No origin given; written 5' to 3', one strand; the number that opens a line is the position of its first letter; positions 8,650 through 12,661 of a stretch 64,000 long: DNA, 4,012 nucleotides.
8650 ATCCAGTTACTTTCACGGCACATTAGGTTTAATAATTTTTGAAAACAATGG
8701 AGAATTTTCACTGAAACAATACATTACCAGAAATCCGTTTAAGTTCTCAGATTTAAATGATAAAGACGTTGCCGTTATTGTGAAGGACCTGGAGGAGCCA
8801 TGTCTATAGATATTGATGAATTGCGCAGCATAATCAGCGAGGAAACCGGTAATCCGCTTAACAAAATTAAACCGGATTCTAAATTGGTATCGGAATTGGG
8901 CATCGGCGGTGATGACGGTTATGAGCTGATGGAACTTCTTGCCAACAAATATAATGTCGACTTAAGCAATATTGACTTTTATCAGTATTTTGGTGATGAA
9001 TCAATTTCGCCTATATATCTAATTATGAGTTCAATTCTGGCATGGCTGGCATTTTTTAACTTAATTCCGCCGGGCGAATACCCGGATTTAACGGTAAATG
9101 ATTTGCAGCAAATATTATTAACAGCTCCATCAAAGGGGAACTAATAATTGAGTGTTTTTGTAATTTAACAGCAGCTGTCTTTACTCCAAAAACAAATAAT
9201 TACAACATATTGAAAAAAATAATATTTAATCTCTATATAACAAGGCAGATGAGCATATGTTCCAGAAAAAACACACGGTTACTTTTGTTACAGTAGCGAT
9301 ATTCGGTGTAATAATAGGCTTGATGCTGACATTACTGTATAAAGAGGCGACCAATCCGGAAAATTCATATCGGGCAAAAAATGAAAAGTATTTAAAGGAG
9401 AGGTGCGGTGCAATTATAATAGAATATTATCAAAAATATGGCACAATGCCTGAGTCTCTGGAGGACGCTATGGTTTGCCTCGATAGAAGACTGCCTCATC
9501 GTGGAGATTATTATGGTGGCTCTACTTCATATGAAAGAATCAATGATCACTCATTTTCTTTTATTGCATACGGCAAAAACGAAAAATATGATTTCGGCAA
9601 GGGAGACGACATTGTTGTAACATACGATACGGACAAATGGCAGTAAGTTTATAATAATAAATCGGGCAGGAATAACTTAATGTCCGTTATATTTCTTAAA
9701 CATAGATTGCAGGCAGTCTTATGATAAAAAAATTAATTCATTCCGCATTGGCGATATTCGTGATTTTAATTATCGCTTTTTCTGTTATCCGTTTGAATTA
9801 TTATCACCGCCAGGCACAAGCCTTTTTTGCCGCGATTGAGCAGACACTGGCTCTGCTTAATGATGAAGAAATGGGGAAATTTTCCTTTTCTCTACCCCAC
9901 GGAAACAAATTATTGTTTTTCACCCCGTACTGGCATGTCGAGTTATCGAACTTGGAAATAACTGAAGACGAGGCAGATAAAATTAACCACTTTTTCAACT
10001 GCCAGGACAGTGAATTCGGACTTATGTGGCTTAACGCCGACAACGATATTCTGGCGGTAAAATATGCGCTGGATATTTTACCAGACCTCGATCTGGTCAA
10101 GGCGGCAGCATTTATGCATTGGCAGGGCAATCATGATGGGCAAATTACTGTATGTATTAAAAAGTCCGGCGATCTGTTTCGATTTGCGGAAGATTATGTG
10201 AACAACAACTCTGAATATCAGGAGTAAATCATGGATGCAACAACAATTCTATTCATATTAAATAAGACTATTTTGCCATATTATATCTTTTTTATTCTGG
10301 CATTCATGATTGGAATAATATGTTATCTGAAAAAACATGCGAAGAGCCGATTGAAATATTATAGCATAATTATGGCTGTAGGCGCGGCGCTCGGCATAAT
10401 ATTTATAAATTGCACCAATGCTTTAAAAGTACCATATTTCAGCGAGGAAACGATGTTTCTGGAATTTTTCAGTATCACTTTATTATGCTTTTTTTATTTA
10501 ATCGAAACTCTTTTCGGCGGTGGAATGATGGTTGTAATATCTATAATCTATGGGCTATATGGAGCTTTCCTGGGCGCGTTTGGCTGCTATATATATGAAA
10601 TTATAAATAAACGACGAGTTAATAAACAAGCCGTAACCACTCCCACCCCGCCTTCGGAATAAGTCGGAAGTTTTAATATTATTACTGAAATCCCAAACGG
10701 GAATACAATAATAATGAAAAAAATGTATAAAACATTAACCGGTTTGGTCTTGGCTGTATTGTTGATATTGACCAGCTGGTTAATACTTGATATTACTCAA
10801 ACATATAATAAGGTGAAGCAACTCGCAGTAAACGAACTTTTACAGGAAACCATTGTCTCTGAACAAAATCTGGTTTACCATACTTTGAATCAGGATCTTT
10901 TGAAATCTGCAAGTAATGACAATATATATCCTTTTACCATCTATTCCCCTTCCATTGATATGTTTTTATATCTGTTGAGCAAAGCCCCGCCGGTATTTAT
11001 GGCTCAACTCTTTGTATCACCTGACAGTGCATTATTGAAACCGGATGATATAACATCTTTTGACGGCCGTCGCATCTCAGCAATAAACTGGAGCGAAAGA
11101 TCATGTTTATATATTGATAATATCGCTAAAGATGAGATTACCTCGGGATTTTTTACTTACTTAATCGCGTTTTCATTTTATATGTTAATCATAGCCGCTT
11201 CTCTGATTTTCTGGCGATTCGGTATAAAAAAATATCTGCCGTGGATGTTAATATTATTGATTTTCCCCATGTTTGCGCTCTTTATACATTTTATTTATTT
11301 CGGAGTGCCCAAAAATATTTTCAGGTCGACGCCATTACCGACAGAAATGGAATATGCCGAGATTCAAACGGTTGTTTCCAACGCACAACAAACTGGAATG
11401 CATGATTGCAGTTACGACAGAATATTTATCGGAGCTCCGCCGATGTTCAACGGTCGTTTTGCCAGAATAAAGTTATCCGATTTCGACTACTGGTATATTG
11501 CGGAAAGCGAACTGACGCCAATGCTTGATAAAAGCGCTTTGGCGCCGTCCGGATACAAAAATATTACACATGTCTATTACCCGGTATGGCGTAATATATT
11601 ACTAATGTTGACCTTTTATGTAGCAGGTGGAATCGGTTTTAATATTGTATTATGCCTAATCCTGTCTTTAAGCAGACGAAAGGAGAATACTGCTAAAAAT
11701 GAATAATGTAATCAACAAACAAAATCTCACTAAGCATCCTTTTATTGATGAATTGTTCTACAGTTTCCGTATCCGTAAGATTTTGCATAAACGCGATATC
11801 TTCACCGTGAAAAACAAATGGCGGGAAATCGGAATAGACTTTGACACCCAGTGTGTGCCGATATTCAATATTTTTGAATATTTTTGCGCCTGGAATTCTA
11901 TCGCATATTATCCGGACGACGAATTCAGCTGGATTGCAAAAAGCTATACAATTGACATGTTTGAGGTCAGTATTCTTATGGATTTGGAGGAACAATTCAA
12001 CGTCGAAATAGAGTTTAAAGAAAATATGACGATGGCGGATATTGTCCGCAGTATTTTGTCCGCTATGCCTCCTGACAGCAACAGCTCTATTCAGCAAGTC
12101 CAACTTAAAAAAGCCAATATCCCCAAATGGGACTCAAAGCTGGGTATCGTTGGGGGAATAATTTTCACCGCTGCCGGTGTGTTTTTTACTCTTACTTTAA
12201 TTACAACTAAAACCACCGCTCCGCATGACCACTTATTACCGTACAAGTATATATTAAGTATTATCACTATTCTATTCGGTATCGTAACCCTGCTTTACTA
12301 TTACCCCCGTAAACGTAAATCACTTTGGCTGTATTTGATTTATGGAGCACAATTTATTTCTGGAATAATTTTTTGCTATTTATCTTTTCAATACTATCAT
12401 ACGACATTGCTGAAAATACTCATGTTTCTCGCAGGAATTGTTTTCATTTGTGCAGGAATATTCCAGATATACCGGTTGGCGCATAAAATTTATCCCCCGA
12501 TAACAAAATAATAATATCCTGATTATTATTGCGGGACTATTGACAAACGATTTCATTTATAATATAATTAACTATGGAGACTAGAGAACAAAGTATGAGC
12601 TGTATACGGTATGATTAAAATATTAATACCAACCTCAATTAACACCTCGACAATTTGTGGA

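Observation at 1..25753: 25.7-kb single-strand array of promoter-led cassettes: one orphan Rhs toxin tip plus ~40 immunity-like genes (integron-like, rAID-like interbacterial-defence island)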

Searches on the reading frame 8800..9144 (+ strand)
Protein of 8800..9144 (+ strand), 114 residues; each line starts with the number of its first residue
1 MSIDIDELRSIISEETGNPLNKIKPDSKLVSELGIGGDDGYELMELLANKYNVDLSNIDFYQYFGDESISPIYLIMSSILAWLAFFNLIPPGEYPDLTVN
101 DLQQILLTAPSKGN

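Call 5: search_protein_families(library=pfam, max_evalue=0.01, proteins=[window:8800-9144:+])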
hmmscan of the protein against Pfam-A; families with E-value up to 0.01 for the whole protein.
window:8800-9144:+ (114 aa): 2 families
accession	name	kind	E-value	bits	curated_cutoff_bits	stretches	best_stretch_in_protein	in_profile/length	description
PF07377.18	DUF1493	-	2.5e-05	25.3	21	1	21-70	27-76/108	Protein of unknown function (DUF1493)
PF00550.31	PP-binding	-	0.0031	18.2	20.8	1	6-63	1-57/67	Phosphopantetheine attachment site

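Call 64: search_protein_families(library=padloc, max_evalue=0.01, proteins=[window:8800-9144:+])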
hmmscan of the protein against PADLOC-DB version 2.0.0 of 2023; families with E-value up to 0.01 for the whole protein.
window:8800-9144:+ (114 aa): 0 families

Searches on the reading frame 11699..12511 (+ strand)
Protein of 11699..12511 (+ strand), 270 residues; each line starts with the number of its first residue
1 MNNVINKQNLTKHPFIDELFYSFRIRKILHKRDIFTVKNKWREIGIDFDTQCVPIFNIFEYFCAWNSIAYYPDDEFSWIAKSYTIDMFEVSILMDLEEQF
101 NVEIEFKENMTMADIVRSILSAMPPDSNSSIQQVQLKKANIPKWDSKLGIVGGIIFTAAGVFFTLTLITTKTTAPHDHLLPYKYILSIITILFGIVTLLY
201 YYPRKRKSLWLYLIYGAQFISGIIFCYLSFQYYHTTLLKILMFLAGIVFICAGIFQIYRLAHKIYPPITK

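Call 5: search_protein_families(library=pfam, max_evalue=0.01, proteins=[window:11699-12511:+])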
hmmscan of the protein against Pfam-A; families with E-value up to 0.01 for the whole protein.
window:11699-12511:+ (270 aa): 2 families
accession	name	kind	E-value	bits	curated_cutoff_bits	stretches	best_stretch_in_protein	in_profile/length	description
PF03729.18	DUF308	-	4.5e-05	24.1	25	0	184-220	26-65/73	Short repeat of unknown function (DUF308)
PF11127.14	YgaP-like_TM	-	0.0027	18.3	25.3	0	218-256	13-50/66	Inner membrane protein YgaP-like, transmembrane domain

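Call 64: search_protein_families(library=padloc, max_evalue=0.01, proteins=[window:11699-12511:+])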
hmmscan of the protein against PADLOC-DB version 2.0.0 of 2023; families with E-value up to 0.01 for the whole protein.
window:11699-12511:+ (270 aa): 0 families
